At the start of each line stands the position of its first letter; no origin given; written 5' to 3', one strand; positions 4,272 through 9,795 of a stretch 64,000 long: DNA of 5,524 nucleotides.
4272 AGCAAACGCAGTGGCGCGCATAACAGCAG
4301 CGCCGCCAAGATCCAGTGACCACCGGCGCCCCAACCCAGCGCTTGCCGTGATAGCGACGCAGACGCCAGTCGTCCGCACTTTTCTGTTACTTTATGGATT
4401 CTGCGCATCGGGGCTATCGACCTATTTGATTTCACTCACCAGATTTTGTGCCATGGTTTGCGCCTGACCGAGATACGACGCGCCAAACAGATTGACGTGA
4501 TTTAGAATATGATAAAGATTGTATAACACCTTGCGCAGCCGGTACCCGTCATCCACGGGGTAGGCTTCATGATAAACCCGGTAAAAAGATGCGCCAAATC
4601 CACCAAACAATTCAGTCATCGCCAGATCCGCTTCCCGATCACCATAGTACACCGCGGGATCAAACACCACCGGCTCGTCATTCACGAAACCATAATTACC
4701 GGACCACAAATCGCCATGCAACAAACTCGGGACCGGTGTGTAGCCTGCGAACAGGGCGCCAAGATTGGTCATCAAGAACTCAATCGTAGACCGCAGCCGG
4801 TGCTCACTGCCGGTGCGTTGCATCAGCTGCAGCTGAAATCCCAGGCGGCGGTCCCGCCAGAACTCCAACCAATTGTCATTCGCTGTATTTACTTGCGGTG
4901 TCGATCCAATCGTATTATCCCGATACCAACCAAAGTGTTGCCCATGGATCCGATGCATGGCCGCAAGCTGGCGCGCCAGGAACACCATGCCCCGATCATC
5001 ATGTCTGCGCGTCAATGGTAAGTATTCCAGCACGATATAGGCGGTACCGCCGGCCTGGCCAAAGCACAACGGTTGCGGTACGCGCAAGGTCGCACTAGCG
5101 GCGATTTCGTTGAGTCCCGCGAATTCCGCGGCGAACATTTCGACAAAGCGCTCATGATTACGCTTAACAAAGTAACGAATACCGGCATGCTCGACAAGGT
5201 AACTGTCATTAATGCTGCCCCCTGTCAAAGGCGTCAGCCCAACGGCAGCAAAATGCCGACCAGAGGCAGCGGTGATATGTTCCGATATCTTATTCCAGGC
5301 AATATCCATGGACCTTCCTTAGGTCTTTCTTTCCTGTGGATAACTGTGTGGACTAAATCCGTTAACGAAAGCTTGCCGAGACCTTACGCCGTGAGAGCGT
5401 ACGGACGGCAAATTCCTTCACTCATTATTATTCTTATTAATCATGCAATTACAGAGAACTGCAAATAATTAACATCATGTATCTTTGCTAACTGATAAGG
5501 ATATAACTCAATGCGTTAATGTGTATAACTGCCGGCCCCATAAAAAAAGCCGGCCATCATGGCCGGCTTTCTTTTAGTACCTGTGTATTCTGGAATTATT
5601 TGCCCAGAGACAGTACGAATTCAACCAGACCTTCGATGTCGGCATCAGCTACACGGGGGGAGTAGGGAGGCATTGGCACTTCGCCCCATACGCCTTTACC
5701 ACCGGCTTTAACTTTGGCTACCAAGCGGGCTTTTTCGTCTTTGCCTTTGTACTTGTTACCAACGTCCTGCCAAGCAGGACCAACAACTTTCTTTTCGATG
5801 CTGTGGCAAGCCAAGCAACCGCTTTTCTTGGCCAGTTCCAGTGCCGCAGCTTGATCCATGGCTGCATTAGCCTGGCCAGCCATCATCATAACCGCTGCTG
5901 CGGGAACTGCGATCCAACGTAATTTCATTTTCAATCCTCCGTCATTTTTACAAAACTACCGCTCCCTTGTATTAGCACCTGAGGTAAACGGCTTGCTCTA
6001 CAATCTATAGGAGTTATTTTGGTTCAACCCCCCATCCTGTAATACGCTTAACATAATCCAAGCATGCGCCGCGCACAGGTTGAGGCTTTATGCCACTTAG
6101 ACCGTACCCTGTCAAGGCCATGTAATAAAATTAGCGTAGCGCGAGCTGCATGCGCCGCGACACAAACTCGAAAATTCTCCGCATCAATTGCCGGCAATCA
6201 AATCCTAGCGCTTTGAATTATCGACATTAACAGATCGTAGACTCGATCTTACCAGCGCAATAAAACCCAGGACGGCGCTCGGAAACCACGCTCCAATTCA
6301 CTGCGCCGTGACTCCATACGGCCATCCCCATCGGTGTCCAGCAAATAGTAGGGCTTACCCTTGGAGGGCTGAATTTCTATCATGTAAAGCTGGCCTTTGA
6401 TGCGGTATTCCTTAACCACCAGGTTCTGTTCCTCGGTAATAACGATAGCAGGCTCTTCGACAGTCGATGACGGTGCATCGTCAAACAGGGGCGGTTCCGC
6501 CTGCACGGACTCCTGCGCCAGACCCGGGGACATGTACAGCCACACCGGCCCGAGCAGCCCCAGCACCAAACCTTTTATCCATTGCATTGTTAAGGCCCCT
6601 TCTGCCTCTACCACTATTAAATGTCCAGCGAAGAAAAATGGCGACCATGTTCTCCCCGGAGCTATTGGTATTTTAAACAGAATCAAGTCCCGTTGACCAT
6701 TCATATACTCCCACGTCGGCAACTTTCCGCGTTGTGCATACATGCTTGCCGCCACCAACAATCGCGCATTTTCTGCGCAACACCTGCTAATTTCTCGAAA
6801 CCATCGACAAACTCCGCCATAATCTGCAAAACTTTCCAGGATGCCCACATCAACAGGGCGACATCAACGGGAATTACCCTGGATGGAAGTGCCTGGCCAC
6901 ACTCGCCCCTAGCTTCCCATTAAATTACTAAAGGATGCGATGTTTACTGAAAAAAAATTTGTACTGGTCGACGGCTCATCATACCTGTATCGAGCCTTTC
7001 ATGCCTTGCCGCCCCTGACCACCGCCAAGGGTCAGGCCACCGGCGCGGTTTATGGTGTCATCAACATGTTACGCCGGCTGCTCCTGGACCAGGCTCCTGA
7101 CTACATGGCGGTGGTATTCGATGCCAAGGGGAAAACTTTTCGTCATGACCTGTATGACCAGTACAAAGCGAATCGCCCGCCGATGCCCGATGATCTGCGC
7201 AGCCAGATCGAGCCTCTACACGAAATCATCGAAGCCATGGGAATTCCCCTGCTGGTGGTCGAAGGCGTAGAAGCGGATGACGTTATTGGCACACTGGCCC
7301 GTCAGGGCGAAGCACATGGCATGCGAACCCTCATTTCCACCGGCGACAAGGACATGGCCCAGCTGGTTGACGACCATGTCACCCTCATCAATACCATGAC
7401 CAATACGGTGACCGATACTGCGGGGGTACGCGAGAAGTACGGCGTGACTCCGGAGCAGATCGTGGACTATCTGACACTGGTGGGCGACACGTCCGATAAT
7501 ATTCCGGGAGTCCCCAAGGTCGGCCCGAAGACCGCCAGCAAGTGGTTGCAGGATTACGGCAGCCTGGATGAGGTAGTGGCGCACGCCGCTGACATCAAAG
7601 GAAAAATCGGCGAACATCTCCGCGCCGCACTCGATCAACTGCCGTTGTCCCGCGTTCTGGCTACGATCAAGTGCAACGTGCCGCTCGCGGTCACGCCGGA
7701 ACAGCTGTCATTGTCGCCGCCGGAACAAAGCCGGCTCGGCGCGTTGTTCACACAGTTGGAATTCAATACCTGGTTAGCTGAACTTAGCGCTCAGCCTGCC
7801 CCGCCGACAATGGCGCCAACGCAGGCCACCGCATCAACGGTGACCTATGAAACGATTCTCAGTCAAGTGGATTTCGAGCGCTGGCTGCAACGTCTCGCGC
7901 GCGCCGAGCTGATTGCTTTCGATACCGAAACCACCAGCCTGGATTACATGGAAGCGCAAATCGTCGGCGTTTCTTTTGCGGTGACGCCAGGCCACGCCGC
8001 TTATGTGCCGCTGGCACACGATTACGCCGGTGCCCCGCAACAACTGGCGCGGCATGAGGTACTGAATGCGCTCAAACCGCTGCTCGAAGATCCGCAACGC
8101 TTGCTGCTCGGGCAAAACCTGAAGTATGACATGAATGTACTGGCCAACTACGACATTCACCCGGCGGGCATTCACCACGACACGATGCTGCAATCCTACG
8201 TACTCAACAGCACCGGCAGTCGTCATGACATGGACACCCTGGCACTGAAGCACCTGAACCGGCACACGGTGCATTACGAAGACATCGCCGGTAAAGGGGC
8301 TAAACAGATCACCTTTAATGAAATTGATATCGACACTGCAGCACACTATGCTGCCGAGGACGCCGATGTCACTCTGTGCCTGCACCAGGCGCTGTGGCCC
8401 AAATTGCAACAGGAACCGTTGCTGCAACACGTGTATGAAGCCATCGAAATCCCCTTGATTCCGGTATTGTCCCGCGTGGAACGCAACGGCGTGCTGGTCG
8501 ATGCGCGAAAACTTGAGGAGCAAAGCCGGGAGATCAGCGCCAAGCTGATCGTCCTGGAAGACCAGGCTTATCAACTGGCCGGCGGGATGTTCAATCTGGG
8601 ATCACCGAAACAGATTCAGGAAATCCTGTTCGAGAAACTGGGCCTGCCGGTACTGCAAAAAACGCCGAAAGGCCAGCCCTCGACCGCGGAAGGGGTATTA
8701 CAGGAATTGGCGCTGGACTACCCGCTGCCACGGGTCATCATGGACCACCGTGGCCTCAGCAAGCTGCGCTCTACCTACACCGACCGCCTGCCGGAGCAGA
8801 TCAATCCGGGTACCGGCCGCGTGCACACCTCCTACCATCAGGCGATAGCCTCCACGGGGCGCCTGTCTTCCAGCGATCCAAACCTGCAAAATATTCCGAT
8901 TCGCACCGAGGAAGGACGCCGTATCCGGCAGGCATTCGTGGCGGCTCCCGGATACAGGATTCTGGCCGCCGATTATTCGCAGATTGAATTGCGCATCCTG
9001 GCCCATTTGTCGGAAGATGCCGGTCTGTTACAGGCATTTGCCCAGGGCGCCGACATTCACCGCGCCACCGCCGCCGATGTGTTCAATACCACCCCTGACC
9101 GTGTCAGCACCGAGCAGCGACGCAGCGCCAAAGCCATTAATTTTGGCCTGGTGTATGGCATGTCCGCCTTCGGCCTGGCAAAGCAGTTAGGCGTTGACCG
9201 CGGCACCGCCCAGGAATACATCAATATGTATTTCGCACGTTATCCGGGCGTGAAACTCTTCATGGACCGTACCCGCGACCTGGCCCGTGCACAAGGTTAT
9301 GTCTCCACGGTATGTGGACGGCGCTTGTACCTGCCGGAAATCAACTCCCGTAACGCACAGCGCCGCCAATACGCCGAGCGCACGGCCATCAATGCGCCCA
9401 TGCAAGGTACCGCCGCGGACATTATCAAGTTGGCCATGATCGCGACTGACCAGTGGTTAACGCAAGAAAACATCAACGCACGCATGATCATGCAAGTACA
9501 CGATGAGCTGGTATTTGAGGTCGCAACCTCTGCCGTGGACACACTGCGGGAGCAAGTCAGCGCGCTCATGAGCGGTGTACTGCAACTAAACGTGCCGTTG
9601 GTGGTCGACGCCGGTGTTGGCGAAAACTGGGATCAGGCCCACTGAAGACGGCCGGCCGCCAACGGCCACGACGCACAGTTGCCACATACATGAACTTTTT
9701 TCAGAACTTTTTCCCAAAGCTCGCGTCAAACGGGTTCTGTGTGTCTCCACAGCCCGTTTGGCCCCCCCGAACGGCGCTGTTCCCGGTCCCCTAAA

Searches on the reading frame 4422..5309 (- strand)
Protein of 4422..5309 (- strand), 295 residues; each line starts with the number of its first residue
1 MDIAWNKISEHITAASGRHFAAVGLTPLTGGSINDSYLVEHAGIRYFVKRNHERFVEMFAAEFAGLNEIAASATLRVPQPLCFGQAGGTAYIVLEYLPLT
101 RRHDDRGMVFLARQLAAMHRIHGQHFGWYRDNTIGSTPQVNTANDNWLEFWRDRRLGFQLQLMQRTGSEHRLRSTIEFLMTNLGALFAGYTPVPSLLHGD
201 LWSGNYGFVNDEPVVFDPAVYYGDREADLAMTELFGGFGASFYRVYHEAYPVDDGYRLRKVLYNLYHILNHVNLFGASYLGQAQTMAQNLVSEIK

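Call 62: search_protein_families(library=pfam, proteins=[window:4422-5309:-], max_evalue=0.001)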
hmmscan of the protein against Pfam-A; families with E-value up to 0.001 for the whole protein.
window:4422-5309:- (295 aa): 2 families
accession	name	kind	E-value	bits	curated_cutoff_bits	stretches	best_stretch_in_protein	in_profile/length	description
PF03881.20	Fructosamin_kin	-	1.3e-103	346.6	22.4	1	5-292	2-287/288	Fructosamine kinase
PF01636.29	APH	-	4.7e-17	63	23.2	1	25-253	2-233/239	Phosphotransferase enzyme family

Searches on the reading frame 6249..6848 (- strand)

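Call 62: search_protein_families(library=pfam, proteins=[window:6249-6848:-], max_evalue=0.001)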
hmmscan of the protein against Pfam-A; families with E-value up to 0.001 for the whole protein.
window:6249-6848:- (199 aa): 1 family
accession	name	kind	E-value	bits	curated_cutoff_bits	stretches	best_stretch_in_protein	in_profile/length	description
PF11191.13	DUF2782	-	1.3e-25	89.8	26.8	1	118-199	8-88/88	Protein of unknown function (DUF2782)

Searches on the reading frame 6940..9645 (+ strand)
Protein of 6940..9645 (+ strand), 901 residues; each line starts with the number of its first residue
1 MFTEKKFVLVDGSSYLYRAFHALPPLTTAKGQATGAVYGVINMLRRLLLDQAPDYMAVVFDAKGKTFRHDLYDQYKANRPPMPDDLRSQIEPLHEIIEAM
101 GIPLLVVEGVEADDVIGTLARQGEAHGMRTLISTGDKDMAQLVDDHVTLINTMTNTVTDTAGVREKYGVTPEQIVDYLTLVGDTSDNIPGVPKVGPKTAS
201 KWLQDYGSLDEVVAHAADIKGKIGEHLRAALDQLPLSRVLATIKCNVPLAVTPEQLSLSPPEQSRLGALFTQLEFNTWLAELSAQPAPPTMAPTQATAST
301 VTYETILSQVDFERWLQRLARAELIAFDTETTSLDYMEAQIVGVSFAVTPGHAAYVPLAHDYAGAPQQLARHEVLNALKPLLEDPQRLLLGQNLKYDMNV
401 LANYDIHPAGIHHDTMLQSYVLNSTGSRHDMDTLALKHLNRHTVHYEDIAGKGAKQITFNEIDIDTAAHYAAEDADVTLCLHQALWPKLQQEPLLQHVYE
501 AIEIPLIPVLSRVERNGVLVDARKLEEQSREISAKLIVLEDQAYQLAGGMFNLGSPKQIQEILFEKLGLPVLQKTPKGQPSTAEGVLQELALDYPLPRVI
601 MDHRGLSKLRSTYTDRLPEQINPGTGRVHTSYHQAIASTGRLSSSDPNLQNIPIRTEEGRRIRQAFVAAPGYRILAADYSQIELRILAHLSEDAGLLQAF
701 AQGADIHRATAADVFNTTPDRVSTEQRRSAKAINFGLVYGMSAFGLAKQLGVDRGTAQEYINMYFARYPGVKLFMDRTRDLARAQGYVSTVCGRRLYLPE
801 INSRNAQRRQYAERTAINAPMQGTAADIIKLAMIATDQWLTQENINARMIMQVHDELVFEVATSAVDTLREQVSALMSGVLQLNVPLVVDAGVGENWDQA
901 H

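Call 62: search_protein_families(library=pfam, proteins=[window:6940-9645:+], max_evalue=0.001)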
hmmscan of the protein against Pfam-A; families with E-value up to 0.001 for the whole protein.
window:6940-9645:+ (901 aa): 5 families
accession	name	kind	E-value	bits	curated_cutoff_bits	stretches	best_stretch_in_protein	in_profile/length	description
PF00476.26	DNA_pol_A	-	2e-161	537.6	34.3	1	524-898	3-380/381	DNA polymerase family A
PF02739.22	5_3_exonuc_N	-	4e-62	209.2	34.3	1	6-168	1-164/164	5'-3' exonuclease, N-terminal resolvase-like domain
PF01367.25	5_3_exonuc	-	2.7e-34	118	40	1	169-263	1-96/97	5'-3' exonuclease, C-terminal SAM fold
PF01612.26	DNA_pol_A_exo1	-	4.9e-32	111.6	23.6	1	303-490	1-173/173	3'-5' exonuclease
PF22619.2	DNA_polI_exo1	-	4.7e-11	43.1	27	1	330-458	4-120/140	DNA polymerase I, ribonuclease H-like domain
